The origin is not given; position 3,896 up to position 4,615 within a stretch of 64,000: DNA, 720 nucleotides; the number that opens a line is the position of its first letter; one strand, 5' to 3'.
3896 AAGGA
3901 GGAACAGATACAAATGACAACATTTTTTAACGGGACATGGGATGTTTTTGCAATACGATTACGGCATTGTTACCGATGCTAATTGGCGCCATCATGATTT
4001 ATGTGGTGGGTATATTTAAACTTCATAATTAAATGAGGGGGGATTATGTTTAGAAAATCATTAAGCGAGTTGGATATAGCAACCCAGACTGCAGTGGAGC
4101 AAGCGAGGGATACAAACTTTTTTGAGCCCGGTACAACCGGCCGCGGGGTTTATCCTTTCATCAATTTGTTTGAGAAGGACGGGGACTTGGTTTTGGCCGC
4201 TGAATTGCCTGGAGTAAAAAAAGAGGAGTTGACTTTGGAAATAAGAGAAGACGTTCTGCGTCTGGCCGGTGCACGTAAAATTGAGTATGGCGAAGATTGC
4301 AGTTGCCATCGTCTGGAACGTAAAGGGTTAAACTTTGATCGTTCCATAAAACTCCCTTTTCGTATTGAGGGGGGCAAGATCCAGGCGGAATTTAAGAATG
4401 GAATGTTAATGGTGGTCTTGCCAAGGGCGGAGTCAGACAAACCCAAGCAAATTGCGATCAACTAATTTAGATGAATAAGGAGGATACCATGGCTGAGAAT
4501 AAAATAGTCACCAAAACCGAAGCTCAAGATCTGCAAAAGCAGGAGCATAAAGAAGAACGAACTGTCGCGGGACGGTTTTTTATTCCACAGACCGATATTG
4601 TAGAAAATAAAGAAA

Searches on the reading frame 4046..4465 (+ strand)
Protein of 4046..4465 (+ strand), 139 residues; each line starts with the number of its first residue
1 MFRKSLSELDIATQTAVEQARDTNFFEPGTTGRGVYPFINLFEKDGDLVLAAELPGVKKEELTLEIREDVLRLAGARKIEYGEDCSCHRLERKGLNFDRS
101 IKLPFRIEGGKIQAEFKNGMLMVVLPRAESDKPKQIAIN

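Call 63: search_protein_families(library=pfam, proteins=[window:4046-4465:+], max_evalue=0.00001)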
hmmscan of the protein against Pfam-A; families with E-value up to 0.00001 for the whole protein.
window:4046-4465:+ (139 aa): 2 families
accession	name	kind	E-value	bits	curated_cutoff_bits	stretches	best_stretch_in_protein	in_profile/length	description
PF00011.27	HSP20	-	4.8e-16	59.2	20.8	1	43-139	4-102/102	Hsp20/alpha crystallin family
PF17886.7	ArsA_HSP20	-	7.4e-06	25.9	22.5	0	45-123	1-61/63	HSP20-like domain found in ArsA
